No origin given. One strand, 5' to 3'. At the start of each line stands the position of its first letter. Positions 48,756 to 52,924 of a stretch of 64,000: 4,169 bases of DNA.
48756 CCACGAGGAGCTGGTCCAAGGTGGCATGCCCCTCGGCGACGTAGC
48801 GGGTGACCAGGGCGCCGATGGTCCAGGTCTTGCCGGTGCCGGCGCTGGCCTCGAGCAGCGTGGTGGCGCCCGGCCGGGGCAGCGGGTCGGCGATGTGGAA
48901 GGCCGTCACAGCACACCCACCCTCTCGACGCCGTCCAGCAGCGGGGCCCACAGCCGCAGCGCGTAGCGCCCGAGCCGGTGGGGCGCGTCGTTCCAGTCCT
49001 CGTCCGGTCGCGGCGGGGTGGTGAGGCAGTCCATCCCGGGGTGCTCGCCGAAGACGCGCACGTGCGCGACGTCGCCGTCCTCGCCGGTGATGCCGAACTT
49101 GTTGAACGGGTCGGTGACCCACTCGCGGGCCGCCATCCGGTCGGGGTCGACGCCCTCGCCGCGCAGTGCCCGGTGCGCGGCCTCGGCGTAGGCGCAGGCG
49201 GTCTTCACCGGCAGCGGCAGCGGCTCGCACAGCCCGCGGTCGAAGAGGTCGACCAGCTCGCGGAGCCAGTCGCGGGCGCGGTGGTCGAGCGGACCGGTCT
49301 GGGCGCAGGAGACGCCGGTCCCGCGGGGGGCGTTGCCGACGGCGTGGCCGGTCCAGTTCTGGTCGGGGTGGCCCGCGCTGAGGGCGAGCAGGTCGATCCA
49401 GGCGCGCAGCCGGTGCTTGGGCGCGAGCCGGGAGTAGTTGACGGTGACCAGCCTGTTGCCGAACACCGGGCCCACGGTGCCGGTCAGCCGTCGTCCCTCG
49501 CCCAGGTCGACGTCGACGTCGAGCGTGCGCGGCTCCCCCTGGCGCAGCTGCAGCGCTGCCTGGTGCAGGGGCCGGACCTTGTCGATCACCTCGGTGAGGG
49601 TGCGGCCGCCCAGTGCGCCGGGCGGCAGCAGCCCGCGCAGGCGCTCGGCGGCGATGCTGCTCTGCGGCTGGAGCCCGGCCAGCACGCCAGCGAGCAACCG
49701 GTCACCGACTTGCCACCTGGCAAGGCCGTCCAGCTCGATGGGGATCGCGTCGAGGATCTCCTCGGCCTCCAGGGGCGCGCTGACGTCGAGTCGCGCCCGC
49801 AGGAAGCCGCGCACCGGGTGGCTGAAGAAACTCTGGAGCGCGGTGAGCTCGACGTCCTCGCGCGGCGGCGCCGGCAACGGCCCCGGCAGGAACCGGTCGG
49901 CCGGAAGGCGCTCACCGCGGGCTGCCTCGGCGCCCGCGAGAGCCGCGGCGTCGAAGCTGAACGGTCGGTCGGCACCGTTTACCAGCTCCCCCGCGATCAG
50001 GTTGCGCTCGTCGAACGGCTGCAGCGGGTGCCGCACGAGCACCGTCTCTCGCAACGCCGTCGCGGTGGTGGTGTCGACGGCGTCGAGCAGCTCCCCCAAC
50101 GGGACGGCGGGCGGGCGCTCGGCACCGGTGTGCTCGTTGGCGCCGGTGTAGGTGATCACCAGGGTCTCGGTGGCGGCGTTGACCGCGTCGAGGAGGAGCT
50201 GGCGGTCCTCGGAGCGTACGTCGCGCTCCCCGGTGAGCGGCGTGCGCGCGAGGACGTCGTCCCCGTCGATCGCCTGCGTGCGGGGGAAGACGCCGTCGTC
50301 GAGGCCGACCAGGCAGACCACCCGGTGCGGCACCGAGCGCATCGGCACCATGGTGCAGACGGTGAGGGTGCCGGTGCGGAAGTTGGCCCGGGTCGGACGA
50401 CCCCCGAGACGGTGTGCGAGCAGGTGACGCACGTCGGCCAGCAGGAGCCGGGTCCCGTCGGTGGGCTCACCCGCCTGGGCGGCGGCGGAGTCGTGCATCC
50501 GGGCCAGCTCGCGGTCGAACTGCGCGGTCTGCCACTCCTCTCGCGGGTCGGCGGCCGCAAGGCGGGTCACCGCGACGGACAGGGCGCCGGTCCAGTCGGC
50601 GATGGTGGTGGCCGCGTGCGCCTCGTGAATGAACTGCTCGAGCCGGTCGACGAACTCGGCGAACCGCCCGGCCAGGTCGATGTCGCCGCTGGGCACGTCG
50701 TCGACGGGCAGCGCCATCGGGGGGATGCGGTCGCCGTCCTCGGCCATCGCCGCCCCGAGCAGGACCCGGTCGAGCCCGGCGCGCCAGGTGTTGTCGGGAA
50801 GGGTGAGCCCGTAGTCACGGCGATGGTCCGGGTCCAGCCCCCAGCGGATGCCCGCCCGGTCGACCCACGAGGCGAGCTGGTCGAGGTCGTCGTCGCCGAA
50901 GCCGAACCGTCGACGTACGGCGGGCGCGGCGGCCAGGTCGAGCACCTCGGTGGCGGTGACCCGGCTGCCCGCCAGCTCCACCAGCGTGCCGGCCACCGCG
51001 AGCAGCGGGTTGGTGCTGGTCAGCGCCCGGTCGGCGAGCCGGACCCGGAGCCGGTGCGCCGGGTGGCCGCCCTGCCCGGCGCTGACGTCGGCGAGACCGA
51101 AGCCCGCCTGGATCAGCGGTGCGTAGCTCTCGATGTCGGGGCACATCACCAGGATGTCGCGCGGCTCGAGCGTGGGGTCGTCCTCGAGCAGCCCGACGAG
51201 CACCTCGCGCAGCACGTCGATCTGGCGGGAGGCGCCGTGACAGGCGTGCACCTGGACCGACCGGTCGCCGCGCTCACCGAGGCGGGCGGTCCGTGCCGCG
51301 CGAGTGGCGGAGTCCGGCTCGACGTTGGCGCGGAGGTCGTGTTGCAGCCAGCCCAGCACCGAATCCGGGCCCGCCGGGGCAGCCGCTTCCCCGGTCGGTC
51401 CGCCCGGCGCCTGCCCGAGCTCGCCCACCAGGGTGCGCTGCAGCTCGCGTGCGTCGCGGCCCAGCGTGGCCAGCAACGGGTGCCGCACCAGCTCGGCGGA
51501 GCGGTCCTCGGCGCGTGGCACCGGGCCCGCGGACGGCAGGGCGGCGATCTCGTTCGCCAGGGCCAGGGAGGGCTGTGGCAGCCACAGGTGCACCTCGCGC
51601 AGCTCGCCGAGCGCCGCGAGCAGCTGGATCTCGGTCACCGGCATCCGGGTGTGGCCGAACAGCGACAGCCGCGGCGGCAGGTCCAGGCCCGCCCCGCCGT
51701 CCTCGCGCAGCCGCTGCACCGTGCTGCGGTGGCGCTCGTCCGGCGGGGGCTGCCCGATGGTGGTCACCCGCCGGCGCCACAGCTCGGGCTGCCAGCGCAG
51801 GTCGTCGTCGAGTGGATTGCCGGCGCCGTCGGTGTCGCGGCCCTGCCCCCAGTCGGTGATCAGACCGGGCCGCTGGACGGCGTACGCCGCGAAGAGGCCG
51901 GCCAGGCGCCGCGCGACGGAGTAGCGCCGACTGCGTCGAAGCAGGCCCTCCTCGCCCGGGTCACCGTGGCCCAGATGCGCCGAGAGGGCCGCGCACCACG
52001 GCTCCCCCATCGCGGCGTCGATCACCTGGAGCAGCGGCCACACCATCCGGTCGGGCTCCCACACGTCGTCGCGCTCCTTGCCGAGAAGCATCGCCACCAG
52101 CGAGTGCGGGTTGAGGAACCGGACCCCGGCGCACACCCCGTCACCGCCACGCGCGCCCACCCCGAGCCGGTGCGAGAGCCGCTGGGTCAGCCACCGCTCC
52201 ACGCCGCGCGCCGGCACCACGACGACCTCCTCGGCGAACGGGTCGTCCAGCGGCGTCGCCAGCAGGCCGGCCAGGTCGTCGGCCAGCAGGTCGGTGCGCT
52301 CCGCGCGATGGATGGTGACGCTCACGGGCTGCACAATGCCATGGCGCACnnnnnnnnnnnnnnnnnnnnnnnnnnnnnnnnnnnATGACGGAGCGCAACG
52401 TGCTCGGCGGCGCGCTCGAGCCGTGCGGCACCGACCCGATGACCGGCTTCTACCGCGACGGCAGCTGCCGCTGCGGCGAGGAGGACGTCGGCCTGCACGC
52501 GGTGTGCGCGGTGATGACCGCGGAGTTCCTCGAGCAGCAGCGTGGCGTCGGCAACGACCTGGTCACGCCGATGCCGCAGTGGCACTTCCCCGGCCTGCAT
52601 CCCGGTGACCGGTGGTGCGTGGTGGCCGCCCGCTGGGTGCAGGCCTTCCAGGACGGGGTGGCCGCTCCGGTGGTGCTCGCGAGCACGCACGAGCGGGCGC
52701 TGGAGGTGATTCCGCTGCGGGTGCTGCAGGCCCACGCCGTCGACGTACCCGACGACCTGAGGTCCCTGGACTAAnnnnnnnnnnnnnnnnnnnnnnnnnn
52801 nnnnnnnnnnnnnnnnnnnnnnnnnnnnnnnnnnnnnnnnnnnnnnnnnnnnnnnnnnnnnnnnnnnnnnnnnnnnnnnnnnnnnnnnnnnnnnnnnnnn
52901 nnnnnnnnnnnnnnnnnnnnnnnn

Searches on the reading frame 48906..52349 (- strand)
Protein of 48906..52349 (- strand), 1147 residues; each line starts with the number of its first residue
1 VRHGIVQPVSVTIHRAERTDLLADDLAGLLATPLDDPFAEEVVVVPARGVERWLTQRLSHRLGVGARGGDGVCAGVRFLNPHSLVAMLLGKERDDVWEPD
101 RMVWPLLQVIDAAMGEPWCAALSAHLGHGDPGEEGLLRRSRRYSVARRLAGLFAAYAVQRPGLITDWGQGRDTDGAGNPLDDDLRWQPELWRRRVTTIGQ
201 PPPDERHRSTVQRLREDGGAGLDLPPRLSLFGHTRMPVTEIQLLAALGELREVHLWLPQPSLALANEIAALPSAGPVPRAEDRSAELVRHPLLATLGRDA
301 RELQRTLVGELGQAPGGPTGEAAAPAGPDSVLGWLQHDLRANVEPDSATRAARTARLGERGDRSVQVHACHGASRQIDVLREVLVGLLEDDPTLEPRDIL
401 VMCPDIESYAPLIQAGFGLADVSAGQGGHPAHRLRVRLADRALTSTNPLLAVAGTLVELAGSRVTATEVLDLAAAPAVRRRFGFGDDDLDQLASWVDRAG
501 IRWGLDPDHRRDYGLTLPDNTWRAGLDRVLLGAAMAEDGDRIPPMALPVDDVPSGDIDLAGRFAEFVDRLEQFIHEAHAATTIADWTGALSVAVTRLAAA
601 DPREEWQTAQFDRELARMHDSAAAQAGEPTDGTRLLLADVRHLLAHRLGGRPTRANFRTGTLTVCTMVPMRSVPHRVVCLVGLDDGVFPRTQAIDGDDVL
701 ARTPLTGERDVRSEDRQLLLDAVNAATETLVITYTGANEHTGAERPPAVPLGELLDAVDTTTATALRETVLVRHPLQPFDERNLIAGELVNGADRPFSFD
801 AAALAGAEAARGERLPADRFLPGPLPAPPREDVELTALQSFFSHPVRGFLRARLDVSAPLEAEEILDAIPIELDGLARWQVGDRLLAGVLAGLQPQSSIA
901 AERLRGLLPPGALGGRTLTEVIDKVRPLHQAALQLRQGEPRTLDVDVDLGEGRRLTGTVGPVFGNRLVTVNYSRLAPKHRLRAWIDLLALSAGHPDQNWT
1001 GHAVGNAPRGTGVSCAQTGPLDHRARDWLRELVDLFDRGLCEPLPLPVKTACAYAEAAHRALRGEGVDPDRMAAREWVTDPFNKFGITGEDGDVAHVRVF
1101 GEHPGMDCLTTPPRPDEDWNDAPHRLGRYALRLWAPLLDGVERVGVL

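Call 104: search_protein_families(library=pfam, proteins=[window:48906-52349:-], max_evalue=0.00001)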
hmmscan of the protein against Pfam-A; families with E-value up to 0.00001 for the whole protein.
window:48906-52349:- (1147 aa): 2 families
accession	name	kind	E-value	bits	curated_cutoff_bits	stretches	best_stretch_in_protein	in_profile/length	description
PF04257.20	Exonuc_V_gamma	-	1.9e-64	218.3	25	1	12-340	2-312/314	Exodeoxyribonuclease V, gamma subunit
PF17946.7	RecC_C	-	4e-60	203.6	22.6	1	831-1058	2-201/202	RecC C-terminal domain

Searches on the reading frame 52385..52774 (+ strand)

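Call 3: search_protein_families(library=pfam, proteins=[window:52385-52774:+], max_evalue=1)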
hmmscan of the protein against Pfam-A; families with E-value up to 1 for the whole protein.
window:52385-52774:+ (129 aa): 1 family
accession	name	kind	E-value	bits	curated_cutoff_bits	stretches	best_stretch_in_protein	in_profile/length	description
PF09996.14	DUF2237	-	2.2e-51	173.1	25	1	4-118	1-115/115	Uncharacterized protein conserved in bacteria (DUF2237)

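Call 4: search_protein_families(library=ncbifam, proteins=[window:52385-52774:+], max_evalue=1)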
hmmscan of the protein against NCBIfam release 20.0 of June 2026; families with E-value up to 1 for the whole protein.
window:52385-52774:+ (129 aa): 0 families
